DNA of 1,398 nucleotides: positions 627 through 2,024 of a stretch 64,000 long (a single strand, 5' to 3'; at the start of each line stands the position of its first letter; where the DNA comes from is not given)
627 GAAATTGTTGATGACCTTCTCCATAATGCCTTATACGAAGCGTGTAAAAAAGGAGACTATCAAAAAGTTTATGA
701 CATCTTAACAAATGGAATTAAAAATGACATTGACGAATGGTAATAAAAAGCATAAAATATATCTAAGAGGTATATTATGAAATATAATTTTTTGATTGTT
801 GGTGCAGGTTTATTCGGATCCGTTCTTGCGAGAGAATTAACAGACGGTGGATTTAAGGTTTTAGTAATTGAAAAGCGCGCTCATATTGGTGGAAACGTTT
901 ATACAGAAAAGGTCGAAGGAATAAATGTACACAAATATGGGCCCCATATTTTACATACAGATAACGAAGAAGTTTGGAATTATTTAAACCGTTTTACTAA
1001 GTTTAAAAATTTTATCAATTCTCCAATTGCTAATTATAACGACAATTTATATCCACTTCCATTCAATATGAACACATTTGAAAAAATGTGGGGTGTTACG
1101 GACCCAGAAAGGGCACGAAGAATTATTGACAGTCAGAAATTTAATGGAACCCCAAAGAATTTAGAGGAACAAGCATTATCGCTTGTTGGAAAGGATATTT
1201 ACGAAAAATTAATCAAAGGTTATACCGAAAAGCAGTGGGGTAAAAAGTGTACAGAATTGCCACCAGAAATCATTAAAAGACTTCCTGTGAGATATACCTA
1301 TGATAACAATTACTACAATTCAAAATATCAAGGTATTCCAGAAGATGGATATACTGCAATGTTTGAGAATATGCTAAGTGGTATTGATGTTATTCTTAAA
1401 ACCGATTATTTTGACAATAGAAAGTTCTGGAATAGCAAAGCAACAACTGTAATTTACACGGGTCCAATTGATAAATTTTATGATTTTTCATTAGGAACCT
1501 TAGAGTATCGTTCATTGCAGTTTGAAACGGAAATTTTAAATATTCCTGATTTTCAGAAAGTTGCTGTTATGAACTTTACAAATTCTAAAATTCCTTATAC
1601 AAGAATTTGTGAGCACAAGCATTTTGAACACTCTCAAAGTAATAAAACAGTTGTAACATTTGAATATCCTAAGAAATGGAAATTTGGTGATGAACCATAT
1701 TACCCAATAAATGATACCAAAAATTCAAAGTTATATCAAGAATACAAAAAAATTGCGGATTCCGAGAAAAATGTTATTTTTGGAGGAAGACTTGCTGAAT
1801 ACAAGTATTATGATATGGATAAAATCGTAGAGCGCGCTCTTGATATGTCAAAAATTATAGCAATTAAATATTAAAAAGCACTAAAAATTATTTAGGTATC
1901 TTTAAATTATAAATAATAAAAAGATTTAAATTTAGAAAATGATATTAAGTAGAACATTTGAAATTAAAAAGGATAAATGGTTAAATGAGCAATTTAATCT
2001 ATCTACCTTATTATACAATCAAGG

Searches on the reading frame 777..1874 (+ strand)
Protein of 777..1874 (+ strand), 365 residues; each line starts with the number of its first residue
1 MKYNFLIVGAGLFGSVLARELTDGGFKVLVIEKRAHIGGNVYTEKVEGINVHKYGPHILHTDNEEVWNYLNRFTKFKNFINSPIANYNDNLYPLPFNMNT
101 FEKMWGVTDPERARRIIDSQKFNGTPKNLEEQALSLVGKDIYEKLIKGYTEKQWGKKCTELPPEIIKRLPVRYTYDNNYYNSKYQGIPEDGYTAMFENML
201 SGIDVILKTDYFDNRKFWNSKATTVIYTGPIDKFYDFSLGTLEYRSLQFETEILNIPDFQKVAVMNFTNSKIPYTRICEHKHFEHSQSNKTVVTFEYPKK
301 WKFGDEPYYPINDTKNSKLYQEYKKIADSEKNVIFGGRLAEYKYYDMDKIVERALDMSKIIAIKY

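Call 18: search_protein_families(library=pfam, proteins=[window:777-1874:+], max_evalue=0.001)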
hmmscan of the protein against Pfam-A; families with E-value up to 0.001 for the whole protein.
window:777-1874:+ (365 aa): 6 families
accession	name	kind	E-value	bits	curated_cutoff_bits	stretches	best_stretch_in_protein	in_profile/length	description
PF03275.19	GLF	-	6.5e-83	277.8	26.3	1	144-344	1-203/203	UDP-galactopyranose mutase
PF13450.12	NAD_binding_8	-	9.2e-22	77.6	21.9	1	7-73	1-68/68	NAD(P)-binding Rossmann-like domain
PF01593.30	Amino_oxidase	-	3.3e-10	40.3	19.8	1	17-84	6-73/443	Flavin containing amine oxidoreductase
PF01266.30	DAO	-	0.00017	21.7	27.9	1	6-39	3-37/353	FAD dependent oxidoreductase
PF01494.25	FAD_binding_3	-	0.00035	20.4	22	1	4-36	3-35/349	FAD binding domain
PF02254.24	TrkA_N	-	0.00071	20.3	23.8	0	5-37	1-33/116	TrkA-N domain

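Call 29: find_encoding_contigs(protein=window:777-1874:+, flank=10000, max_places=4)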
Protein window:777-1874:+ (365 aa): 5 contigs read that carry it; 4 places shown.
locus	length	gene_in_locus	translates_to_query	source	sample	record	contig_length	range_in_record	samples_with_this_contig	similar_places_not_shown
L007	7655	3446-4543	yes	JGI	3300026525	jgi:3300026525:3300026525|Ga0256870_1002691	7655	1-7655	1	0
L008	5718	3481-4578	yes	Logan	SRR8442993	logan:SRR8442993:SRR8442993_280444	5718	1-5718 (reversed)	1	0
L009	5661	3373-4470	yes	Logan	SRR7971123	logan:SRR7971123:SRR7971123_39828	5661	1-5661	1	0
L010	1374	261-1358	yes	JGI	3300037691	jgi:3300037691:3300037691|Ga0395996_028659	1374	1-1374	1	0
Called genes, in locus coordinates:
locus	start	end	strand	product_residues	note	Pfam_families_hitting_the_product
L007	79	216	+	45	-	-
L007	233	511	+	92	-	-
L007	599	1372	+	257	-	PF05704:Caps_synth, PF04488:Gly_transf_sug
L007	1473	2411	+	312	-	PF20691:TAGT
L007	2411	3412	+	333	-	PF20691:TAGT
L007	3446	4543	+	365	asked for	PF13450:NAD_binding_8, PF01593:Amino_oxidase, PF03275:GLF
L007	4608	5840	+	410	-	PF01385:OrfB_IS605, PF07282:Cas12f1-like_TNB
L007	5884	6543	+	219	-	-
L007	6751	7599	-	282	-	PF00669:Flagellin_N, PF00700:Flagellin_C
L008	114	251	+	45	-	-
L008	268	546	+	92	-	-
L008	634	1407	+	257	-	PF05704:Caps_synth, PF04488:Gly_transf_sug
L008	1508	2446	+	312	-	PF20691:TAGT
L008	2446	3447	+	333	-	PF20691:TAGT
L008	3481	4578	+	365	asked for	PF13450:NAD_binding_8, PF01593:Amino_oxidase, PF03275:GLF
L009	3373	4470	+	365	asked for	PF13450:NAD_binding_8, PF01593:Amino_oxidase, PF03275:GLF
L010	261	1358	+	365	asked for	PF13450:NAD_binding_8, PF01593:Amino_oxidase, PF03275:GLF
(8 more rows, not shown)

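Call 30: find_encoding_contigs(protein=window:777-1874:+, flank=10000, max_places=10)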
Protein window:777-1874:+ (365 aa): 5 contigs read that carry it; 4 places shown.
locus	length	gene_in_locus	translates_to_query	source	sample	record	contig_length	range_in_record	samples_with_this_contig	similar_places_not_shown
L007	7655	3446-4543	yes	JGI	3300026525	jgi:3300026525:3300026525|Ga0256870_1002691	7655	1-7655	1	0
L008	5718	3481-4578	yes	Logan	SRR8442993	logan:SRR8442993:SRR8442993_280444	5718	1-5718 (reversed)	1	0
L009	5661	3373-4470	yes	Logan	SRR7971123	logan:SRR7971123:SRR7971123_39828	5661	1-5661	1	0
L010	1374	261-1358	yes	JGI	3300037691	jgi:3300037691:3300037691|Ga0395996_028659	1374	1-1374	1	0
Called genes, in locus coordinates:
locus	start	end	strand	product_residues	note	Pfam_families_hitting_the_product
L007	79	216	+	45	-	-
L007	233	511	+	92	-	-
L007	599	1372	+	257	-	PF05704:Caps_synth, PF04488:Gly_transf_sug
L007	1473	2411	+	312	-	PF20691:TAGT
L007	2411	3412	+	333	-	PF20691:TAGT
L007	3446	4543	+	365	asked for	PF13450:NAD_binding_8, PF01593:Amino_oxidase, PF03275:GLF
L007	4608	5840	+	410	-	PF01385:OrfB_IS605, PF07282:Cas12f1-like_TNB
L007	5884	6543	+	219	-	-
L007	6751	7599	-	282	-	PF00669:Flagellin_N, PF00700:Flagellin_C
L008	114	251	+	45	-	-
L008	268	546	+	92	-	-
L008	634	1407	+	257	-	PF05704:Caps_synth, PF04488:Gly_transf_sug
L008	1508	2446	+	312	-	PF20691:TAGT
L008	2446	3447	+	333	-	PF20691:TAGT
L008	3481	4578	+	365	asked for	PF13450:NAD_binding_8, PF01593:Amino_oxidase, PF03275:GLF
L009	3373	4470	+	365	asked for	PF13450:NAD_binding_8, PF01593:Amino_oxidase, PF03275:GLF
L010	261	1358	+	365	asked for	PF13450:NAD_binding_8, PF01593:Amino_oxidase, PF03275:GLF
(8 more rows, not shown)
